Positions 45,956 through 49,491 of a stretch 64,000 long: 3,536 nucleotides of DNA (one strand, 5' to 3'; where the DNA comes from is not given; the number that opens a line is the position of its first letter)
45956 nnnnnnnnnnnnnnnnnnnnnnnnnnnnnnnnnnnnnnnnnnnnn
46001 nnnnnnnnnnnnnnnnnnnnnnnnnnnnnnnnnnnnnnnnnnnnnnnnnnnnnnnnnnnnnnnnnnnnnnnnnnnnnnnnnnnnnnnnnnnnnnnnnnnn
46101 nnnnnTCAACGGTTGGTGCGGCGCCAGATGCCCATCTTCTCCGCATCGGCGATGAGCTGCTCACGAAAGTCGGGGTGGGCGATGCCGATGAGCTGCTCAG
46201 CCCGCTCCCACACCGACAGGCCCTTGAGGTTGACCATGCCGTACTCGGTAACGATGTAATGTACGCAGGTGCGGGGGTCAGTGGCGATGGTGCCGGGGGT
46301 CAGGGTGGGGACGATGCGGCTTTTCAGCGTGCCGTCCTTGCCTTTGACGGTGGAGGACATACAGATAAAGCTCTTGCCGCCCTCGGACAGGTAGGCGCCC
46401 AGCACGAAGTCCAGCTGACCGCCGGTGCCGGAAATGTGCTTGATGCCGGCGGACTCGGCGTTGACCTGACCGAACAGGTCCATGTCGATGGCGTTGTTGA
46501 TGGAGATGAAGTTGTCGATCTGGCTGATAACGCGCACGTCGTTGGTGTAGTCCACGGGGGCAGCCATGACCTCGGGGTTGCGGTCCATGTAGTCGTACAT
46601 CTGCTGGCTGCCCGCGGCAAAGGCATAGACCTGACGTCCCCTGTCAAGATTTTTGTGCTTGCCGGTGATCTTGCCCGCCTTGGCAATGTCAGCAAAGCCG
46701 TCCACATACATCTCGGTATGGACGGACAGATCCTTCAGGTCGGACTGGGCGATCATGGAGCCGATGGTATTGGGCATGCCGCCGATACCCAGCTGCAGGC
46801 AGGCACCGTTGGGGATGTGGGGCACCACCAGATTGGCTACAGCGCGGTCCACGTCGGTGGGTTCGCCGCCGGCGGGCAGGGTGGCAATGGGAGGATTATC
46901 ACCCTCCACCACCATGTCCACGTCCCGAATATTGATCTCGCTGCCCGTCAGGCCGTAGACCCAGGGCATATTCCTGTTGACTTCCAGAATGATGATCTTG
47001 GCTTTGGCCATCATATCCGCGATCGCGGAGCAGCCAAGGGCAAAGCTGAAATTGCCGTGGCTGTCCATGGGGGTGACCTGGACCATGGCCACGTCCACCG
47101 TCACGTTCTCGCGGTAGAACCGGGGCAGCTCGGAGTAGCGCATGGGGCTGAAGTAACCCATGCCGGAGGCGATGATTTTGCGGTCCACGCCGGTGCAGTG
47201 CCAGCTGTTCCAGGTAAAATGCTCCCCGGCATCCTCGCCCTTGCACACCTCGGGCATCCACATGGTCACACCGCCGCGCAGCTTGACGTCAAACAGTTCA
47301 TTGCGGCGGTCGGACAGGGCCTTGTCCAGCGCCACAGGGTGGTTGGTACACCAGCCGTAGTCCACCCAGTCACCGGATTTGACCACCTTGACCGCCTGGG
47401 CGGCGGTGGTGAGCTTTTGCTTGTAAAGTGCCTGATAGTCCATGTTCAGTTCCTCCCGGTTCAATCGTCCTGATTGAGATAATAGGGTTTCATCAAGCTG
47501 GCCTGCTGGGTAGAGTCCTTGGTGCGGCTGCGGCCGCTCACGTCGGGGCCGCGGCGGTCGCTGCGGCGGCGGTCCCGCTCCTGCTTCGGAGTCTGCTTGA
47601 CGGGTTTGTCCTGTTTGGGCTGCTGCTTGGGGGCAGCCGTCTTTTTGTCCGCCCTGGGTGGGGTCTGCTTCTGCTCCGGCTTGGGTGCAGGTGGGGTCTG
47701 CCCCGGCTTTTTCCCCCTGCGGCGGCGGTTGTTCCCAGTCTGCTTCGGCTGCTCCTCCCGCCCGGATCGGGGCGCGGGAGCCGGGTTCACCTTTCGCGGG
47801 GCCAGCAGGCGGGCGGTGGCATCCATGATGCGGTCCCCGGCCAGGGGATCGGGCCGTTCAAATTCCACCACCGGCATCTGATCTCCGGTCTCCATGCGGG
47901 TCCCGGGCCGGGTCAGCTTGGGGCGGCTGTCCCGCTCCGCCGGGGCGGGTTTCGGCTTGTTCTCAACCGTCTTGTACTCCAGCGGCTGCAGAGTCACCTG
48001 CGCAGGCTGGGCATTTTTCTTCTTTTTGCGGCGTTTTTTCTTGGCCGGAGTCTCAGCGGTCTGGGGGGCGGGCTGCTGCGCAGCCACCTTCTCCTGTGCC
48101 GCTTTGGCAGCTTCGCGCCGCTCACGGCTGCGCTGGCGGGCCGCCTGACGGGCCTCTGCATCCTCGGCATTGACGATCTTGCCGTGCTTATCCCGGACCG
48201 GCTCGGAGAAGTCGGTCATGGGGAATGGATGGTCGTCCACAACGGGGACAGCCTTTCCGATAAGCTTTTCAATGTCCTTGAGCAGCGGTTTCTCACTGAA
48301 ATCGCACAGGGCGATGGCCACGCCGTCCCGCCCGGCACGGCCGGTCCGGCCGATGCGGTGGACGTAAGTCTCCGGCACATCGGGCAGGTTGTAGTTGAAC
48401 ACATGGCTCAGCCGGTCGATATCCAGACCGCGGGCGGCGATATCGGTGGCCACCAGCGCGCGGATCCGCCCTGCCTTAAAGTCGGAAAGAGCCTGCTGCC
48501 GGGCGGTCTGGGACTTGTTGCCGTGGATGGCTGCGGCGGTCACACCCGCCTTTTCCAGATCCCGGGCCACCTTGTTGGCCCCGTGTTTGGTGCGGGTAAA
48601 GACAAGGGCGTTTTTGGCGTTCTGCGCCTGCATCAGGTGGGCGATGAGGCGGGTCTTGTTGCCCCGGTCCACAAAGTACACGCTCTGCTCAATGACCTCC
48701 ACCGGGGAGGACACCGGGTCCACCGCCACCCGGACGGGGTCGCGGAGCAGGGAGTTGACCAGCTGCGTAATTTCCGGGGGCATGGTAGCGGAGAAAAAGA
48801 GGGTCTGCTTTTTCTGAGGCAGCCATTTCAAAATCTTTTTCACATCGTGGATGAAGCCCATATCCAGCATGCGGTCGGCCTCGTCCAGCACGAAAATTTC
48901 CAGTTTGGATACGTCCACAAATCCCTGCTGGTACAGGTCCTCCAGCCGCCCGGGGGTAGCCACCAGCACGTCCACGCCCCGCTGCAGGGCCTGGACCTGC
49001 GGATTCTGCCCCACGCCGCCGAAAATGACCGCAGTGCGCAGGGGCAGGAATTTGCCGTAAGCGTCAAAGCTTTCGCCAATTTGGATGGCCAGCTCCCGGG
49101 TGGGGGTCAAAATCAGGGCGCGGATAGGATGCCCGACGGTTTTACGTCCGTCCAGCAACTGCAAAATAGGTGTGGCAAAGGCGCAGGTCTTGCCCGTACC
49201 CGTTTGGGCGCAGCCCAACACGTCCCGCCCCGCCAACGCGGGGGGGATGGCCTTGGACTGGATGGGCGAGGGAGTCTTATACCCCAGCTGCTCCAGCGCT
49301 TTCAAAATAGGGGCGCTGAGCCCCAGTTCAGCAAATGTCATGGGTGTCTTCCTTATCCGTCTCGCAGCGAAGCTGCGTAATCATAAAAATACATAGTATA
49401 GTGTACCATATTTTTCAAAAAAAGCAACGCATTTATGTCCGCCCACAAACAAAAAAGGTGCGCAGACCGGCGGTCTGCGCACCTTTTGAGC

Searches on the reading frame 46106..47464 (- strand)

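Call 12: search_protein_families(library=pfam, proteins=[window:46106-47464:-], max_evalue=0.001)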
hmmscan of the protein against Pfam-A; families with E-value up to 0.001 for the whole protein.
window:46106-47464:- (452 aa): 2 families
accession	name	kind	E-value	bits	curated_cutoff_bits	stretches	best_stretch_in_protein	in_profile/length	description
PF13336.12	AcetylCoA_hyd_C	-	1.5e-62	210.6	23.7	1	285-440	1-153/154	Acetyl-CoA hydrolase/transferase C-terminal domain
PF02550.21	AcetylCoA_hydro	-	1.4e-18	68.1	24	1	10-197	1-198/198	Acetyl-CoA hydrolase/transferase N-terminal domain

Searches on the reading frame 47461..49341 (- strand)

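Call 12: search_protein_families(library=pfam, proteins=[window:47461-49341:-], max_evalue=0.001)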
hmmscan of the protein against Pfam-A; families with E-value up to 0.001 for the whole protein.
window:47461-49341:- (626 aa): 3 families
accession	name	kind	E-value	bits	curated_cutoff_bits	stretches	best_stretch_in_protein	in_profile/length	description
PF00270.35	DEAD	-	6.3e-49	166.3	26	1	25-193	1-166/167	DEAD/DEAH box helicase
PF00271.37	Helicase_C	-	2.2e-29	102.4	23.5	1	229-337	2-110/110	Helicase conserved C-terminal domain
PF04851.21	ResIII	-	2.5e-07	31.2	22.5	1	45-187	30-162/164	Type III restriction enzyme, res subunit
